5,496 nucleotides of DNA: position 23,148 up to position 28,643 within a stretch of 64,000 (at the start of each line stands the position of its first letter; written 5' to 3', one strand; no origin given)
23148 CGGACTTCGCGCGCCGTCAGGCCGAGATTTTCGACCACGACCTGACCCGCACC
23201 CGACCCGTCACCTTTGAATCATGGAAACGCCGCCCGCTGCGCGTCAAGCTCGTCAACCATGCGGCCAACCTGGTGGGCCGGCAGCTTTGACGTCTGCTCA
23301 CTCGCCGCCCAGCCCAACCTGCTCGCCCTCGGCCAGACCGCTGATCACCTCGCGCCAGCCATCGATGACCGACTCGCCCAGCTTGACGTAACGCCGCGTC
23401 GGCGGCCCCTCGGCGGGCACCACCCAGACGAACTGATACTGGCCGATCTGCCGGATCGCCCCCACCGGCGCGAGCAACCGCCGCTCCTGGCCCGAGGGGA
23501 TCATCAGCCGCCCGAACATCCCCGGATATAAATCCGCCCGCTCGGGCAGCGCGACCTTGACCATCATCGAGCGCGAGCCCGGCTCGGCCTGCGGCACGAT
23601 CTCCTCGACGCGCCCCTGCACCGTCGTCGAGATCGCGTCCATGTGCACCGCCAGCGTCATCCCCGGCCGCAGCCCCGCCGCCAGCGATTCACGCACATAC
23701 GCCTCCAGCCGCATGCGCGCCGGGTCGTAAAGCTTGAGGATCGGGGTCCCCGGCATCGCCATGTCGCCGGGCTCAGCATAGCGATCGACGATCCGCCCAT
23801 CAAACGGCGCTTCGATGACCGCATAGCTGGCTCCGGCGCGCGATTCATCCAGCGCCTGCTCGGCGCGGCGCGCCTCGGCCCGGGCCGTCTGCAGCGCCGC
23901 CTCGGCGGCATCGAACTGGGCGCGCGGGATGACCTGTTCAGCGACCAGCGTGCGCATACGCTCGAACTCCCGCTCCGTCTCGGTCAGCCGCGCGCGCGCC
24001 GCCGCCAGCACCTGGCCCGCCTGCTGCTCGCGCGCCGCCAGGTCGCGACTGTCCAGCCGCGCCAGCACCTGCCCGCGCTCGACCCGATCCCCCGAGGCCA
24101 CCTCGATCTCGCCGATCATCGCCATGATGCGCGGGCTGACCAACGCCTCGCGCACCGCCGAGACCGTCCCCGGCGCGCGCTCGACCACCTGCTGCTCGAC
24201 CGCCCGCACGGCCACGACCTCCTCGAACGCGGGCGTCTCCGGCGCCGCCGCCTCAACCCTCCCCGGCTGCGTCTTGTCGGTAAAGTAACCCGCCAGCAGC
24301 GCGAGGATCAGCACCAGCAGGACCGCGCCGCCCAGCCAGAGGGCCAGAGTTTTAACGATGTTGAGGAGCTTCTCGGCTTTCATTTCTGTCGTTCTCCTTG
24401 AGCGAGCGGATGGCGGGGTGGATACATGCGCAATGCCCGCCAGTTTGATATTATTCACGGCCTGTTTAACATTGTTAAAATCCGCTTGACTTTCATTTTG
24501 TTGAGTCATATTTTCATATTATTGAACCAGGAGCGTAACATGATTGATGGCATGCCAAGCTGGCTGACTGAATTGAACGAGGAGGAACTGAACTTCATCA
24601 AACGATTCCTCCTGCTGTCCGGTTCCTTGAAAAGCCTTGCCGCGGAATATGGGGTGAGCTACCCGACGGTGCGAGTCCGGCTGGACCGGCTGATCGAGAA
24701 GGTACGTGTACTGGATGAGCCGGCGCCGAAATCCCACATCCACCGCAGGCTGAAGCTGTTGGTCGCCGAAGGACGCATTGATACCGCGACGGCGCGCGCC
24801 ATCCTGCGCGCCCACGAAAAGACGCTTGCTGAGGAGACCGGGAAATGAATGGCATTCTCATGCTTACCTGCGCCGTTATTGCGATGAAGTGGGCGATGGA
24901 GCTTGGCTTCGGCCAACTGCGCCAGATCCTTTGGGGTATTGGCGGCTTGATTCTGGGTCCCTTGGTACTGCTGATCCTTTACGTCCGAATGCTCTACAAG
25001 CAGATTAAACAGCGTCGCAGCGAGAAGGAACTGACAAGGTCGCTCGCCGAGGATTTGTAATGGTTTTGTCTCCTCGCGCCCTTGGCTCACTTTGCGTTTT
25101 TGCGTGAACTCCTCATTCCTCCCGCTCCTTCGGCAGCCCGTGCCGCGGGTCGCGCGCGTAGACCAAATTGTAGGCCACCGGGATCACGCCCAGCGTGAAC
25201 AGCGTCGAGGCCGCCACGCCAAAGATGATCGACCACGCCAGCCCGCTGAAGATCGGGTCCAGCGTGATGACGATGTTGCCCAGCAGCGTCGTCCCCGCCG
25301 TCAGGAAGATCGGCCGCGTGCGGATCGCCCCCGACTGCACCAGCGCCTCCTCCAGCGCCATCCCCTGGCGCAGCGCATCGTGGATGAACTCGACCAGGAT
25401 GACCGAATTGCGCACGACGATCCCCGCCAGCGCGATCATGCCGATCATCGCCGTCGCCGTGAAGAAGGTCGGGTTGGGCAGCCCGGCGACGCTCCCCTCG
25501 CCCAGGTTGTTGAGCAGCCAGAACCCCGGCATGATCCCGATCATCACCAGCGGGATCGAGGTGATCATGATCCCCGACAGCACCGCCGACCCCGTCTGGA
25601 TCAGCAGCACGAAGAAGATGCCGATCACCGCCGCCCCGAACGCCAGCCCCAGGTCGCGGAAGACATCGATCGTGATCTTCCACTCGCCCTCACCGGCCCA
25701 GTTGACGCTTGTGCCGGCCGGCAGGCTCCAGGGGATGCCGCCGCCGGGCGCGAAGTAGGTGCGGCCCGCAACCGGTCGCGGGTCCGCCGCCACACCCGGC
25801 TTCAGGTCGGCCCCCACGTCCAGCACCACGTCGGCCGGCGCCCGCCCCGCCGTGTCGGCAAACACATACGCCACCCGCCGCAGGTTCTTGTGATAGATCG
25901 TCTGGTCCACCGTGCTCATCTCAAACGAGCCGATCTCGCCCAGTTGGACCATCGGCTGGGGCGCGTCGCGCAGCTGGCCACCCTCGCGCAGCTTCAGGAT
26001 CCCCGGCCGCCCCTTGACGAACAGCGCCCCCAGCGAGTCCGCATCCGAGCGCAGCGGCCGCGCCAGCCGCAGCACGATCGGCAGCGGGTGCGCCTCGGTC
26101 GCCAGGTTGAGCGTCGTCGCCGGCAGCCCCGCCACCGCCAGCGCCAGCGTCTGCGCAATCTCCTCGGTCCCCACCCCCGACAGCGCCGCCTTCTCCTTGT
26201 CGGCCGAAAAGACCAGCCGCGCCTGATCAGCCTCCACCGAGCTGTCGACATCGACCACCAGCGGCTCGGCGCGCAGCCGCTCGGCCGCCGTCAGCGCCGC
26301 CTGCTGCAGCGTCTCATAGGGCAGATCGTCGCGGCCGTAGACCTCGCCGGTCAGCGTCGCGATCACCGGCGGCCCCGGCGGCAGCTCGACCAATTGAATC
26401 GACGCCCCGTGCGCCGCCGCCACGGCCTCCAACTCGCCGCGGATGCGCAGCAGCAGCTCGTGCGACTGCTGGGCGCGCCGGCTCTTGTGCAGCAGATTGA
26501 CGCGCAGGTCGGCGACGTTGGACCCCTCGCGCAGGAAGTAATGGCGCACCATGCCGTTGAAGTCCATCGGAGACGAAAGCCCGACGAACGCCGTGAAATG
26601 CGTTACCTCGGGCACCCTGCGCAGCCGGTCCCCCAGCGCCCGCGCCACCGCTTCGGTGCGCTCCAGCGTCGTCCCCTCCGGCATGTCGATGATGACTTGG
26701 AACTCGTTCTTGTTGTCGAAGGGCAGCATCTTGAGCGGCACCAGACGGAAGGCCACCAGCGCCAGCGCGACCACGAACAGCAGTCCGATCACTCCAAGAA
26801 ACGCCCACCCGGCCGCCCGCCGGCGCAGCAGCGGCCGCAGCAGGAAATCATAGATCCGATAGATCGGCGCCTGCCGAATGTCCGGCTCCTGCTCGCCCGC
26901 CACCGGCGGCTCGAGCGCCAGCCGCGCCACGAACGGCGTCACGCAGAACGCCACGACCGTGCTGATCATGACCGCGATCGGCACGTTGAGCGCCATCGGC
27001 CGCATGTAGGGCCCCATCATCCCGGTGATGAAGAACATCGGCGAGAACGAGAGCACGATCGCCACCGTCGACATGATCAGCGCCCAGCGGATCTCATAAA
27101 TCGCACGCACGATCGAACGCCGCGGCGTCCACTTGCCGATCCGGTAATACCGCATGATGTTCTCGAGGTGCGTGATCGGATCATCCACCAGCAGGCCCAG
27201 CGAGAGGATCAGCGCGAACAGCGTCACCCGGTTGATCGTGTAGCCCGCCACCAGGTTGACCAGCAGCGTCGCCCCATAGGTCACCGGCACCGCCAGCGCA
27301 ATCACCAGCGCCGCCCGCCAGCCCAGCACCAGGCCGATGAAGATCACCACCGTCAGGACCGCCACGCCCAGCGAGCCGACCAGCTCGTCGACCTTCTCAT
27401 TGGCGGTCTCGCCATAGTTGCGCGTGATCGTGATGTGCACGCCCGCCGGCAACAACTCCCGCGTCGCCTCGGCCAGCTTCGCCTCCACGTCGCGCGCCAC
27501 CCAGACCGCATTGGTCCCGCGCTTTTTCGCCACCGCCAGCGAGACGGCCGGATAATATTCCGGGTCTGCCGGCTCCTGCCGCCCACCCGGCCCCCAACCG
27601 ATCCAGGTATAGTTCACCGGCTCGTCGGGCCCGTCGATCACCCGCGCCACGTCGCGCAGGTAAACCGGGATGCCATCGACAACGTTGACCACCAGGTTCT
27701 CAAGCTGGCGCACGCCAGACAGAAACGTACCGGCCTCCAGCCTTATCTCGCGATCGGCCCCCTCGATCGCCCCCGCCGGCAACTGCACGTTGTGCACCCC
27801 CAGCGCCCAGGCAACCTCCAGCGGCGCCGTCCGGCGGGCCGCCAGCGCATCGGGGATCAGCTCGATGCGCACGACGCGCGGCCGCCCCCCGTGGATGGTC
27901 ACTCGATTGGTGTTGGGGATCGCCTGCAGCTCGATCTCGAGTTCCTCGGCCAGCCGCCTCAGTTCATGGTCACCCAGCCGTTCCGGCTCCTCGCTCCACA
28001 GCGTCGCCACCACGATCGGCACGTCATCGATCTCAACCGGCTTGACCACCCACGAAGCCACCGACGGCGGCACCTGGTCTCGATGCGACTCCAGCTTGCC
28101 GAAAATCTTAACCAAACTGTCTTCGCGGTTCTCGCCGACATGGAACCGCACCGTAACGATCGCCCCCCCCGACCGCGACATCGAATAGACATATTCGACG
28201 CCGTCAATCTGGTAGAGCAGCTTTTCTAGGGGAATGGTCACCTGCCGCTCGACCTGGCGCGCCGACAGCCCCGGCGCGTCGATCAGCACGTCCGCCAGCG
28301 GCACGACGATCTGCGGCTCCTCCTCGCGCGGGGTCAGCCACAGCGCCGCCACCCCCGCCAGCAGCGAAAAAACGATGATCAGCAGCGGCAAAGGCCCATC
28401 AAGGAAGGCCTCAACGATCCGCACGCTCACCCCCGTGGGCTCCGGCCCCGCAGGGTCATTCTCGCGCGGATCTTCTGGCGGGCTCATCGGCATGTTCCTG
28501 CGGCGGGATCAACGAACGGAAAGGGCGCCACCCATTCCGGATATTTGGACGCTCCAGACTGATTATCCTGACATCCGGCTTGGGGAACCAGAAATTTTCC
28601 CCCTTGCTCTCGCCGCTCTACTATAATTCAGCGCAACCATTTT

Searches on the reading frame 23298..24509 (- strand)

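Call 55: search_protein_families(library=pfam, proteins=[window:23298-24509:-], max_evalue=0.001)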
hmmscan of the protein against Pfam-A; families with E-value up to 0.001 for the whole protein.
window:23298-24509:- (403 aa): 3 families
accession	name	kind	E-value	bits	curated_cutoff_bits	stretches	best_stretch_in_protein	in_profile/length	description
PF16576.10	HlyD_D23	-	2.6e-23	82.8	30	1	119-332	17-213/214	Barrel-sandwich domain of CusB or HlyD membrane-fusion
PF13437.12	HlyD_3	-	5.7e-16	59.6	22.2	1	231-330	1-106/106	HlyD family secretion protein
PF13533.13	Biotin_lipoyl_2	-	8.3e-05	22.8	29.8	0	125-153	4-32/32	Biotin-lipoyl like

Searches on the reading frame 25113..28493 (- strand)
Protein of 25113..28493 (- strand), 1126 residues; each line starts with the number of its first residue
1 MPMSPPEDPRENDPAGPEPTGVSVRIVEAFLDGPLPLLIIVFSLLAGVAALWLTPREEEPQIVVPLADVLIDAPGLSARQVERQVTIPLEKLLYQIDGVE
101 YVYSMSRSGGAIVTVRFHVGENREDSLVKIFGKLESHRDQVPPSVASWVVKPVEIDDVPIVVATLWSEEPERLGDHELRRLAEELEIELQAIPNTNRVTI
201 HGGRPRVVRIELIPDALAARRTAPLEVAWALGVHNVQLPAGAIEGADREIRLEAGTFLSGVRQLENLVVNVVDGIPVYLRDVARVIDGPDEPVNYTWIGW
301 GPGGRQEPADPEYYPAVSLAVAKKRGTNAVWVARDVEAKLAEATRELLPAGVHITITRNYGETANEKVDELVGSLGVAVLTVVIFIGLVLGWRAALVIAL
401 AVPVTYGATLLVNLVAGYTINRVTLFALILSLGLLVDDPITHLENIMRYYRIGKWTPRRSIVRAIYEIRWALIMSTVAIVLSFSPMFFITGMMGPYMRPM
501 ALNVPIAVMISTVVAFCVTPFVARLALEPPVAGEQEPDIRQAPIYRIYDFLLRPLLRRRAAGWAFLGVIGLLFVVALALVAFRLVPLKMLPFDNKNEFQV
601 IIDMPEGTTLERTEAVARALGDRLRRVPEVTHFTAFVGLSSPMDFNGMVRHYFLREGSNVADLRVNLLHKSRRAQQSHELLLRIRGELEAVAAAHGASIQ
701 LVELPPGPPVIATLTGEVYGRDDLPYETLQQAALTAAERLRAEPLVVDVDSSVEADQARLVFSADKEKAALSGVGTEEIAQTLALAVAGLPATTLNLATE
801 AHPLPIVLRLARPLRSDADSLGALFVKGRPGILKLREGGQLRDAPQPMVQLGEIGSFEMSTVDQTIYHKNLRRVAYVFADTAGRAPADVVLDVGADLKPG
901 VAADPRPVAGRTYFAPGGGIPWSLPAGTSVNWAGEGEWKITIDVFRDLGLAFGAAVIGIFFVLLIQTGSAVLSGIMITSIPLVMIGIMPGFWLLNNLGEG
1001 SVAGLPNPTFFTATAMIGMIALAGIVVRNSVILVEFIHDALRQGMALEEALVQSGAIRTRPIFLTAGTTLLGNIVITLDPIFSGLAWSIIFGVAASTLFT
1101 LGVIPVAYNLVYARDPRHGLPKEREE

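Call 55: search_protein_families(library=pfam, proteins=[window:25113-28493:-], max_evalue=0.001)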
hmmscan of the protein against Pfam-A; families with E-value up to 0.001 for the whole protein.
window:25113-28493:- (1126 aa): 1 family
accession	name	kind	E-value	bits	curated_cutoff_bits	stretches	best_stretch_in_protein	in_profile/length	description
PF00873.25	ACR_tran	-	2.5e-134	449.7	28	2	37-892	12-831/1021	AcrB/AcrD/AcrF family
